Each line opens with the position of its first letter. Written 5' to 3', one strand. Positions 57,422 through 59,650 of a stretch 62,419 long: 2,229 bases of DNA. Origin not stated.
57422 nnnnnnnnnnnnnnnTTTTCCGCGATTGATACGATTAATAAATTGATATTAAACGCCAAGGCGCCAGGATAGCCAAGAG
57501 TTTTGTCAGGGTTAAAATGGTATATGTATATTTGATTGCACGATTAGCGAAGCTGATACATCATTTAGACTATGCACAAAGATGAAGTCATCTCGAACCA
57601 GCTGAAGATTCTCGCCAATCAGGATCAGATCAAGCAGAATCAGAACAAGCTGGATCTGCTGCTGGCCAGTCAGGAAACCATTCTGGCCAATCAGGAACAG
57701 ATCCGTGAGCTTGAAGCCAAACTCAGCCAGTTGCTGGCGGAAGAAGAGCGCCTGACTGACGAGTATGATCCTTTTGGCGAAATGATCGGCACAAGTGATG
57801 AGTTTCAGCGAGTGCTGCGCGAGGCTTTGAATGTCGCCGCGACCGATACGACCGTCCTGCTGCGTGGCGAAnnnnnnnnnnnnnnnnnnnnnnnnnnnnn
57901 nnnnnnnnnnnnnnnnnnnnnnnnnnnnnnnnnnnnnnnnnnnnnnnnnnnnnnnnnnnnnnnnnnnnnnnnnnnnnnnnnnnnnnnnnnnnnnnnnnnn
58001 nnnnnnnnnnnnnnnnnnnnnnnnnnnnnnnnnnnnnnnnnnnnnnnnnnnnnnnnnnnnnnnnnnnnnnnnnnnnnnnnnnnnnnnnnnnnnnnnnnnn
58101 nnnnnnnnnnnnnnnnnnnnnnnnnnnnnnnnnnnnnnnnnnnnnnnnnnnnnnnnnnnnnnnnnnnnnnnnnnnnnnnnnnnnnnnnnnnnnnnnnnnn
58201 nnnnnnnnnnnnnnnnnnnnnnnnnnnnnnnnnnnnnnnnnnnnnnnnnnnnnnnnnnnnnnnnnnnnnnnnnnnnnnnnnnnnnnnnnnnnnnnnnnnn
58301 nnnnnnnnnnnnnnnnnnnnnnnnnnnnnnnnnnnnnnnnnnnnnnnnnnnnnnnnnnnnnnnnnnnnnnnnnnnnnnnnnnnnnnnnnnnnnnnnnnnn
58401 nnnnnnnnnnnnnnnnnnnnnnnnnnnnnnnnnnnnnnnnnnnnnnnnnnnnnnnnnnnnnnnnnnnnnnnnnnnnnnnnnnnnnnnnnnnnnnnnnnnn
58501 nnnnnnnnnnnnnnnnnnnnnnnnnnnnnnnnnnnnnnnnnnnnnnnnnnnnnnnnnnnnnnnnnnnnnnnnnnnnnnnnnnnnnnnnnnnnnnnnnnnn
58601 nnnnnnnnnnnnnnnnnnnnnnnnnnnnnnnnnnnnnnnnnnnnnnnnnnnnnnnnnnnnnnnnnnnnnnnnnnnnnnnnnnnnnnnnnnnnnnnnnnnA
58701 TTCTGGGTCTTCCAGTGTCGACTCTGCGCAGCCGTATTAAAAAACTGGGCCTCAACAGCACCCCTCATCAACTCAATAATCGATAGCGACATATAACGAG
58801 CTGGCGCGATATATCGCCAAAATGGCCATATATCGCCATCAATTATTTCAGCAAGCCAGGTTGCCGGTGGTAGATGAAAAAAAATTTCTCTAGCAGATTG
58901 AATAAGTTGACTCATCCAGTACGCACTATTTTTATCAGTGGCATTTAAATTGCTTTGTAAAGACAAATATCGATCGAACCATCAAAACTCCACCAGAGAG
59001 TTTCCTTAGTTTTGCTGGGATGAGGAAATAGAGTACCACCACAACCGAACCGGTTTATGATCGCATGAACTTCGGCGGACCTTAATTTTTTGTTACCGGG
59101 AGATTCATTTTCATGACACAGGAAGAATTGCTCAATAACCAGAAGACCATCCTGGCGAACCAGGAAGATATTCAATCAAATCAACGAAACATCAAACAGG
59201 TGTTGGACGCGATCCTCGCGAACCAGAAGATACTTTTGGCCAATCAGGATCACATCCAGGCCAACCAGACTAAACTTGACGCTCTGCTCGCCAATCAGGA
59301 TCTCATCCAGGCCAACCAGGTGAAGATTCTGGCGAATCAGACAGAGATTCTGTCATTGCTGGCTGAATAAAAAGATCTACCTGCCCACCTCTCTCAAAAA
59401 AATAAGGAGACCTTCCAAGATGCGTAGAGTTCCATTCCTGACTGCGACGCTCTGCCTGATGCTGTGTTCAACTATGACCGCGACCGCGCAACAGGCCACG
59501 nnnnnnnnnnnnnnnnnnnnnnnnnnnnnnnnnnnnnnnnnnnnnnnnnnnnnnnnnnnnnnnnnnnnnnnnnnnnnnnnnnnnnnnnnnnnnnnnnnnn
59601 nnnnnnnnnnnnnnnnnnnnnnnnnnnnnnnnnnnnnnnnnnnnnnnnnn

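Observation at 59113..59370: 85-aa protein made almost entirely of heptads with Asn in a core position (nine Asn at 7-residue spacing)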

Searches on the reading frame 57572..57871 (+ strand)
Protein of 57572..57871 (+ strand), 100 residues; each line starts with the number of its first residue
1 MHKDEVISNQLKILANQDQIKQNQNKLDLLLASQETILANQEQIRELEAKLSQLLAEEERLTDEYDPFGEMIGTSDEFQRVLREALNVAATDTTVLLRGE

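Call 69: find_related_loci(query=window:57572-57871:+, collection=metagenome_contigs, flank=4000)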
Query window:57572-57871:+ (100 aa) in metagenome_contigs; peptide patterns used: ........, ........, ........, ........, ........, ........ (x = any residue, [..] = any of these).
315 stretches matched a pattern; 8 encode a relative of the query (tblastn E <= 1e-3); 8 distinct loci.
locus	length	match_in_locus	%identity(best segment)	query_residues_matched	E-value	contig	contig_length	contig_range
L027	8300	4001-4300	72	1-100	3e-43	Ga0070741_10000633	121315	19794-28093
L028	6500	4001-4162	46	50-100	5e-8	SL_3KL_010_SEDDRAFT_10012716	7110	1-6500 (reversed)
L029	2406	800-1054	37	30-100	1e-6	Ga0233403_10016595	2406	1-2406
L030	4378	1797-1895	61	69-100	3e-6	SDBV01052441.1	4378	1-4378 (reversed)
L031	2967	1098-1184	59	72-100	6e-6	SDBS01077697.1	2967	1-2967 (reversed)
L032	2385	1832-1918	59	72-100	6e-6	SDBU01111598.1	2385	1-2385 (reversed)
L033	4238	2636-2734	58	69-100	1e-5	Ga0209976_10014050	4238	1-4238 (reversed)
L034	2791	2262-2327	73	79-100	1e-5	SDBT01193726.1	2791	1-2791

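Call 82: predict_structure(alignment_id=A5)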
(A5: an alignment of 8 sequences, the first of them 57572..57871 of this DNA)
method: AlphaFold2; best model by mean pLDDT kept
length: 100 residues; sequences in the alignment: 8
mean_pLDDT: 78.1   pTM: 0.46
mean pLDDT of the five models: 78.1, 78.0, 76.2, 73.9, 70.5
residues with pLDDT >= 90: 36; 70-90: 28; 50-70: 29; < 50: 7
segments of 3 or more residues with pLDDT < 50: 95-100
pLDDT, mean of each block of 10 residues (from residue 1): 92 98 96 90 88 83 63 59 64 49
secondary structure, 60 per line:
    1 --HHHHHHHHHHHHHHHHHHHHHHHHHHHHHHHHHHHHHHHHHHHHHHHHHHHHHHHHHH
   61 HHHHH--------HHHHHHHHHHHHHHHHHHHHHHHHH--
elements in order: H3-65 H74-98

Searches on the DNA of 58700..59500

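Call 43: search_rna_families(source=window, start=58700, end=59500, threshold=evalue, max_evalue=1)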
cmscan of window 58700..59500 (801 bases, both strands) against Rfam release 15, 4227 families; matches with E-value up to 1: 0.
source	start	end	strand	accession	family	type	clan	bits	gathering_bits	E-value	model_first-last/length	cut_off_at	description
